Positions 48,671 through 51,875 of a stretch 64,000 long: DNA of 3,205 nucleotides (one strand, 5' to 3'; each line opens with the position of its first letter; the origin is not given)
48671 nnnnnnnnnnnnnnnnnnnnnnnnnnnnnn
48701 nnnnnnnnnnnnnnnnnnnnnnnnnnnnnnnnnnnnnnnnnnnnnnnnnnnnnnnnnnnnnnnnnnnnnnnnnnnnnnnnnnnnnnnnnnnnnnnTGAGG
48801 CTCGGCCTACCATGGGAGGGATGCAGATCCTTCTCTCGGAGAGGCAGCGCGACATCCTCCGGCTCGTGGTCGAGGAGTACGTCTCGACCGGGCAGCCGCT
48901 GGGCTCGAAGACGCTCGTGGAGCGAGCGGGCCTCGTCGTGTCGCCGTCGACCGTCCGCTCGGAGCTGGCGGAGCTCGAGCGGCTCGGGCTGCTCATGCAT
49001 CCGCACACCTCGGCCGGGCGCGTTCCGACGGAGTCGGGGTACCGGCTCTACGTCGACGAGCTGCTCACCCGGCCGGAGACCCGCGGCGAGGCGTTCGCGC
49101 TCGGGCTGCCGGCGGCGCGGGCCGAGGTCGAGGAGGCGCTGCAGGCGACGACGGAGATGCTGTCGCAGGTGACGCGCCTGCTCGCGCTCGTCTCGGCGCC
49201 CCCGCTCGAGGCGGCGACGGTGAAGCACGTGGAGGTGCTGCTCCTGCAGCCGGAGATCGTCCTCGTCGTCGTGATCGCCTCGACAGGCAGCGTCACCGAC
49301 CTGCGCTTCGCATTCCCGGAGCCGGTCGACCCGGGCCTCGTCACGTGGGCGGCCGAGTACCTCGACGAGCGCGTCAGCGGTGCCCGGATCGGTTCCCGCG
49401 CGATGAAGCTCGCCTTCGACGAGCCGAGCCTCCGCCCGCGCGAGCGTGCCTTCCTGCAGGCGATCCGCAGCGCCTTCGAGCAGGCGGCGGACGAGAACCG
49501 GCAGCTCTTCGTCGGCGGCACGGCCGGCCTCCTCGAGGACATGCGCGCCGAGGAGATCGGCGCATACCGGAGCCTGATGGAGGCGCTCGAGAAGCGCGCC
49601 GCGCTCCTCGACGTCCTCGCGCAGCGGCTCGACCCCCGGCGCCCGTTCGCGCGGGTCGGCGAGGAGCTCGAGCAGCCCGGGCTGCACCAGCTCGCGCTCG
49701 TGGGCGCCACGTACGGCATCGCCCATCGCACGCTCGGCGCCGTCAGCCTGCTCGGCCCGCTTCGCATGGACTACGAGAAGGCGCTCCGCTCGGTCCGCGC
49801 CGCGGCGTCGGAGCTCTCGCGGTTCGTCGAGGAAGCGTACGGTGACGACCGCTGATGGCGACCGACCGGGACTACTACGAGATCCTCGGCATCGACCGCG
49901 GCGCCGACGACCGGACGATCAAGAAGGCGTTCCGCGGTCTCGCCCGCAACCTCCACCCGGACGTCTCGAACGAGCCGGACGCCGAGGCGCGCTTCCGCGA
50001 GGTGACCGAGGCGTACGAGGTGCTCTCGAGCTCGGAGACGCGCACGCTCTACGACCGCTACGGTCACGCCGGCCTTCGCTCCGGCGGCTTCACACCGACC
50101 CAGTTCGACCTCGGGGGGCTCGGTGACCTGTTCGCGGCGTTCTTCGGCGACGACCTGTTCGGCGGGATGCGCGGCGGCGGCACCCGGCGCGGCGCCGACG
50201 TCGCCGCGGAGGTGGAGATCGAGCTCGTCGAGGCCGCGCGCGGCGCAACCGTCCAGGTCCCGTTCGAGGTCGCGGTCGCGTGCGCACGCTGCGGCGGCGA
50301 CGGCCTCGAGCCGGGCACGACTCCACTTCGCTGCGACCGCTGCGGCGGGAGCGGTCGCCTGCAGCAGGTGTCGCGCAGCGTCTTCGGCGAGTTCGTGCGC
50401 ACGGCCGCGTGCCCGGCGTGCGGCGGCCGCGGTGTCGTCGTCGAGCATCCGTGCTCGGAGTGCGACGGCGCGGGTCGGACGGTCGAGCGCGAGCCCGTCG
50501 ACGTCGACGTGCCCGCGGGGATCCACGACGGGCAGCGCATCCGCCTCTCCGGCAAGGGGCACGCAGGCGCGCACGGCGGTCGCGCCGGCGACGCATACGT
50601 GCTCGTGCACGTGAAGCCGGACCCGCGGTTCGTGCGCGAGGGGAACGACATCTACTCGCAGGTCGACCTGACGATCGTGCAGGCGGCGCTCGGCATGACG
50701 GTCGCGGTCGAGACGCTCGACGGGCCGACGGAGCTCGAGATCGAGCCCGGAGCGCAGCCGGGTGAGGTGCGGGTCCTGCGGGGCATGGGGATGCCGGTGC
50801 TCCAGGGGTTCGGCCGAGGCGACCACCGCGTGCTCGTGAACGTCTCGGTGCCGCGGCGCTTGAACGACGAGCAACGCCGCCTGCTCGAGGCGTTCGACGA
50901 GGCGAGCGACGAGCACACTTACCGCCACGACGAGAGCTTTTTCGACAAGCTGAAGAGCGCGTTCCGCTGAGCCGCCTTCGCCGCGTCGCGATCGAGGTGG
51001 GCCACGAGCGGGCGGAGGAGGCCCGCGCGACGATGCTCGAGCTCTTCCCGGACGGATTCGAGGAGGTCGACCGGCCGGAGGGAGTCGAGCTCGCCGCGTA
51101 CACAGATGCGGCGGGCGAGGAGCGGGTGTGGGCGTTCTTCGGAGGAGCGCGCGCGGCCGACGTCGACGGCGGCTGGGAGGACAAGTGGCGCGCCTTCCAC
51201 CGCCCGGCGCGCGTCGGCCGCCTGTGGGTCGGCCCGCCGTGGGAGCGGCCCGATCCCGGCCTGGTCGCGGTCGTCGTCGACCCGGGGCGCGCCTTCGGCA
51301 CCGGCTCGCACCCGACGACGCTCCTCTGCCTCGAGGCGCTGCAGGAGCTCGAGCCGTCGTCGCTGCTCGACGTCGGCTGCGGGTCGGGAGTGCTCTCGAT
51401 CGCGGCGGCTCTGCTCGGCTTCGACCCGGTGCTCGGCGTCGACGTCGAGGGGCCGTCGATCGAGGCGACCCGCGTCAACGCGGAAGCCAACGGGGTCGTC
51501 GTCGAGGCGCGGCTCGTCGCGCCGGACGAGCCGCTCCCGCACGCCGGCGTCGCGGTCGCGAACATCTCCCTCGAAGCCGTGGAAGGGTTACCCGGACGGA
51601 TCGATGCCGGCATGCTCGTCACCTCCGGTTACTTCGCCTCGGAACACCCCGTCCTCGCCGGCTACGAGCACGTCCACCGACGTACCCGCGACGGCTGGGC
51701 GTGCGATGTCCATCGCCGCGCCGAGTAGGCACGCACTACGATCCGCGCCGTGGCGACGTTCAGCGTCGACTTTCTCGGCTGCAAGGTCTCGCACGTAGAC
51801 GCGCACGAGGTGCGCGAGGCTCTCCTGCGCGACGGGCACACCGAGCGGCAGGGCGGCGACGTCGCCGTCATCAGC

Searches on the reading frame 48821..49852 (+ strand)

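Call 34: search_protein_families(library=pfam, proteins=[window:48821-49852:+], max_evalue=0.00001)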
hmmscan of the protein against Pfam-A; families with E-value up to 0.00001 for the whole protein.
window:48821-49852:+ (344 aa): 1 family
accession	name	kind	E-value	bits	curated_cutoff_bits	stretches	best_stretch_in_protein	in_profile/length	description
PF01628.27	HrcA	-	4.6e-37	128.5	22.2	1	104-321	1-214/215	HrcA protein C terminal domain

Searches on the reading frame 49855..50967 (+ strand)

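Call 34: search_protein_families(library=pfam, proteins=[window:49855-50967:+], max_evalue=0.00001)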
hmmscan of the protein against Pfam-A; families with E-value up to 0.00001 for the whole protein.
window:49855-50967:+ (371 aa): 3 families
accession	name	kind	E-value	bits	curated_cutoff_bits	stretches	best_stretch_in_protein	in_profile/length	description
PF01556.23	DnaJ_C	-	3.5e-44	150.9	26.6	1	117-333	2-152/152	DnaJ C terminal domain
PF00226.36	DnaJ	-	1.7e-22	79.7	27.8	1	6-67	1-63/63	DnaJ domain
PF00684.25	DnaJ_CXXCXGXG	-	3.8e-14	53.1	32.7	1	143-207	1-65/65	DnaJ central domain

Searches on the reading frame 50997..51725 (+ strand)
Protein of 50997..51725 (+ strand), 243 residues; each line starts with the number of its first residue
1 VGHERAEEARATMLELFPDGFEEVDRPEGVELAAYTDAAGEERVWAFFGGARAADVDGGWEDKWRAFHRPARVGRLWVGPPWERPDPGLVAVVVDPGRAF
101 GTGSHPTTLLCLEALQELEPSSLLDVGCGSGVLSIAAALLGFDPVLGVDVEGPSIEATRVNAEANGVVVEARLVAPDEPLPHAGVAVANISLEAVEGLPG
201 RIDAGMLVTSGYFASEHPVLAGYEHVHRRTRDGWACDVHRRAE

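Call 34: search_protein_families(library=pfam, proteins=[window:50997-51725:+], max_evalue=0.00001)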
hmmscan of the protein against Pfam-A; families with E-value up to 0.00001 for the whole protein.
window:50997-51725:+ (243 aa): 2 families
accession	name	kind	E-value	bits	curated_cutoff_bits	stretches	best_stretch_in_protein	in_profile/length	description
PF06325.19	PrmA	-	5.4e-39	134.9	22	1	57-236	94-290/296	Ribosomal protein L11 methyltransferase (PrmA)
PF05175.20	MTS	-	2.1e-06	28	23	1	108-172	20-84/170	Methyltransferase small domain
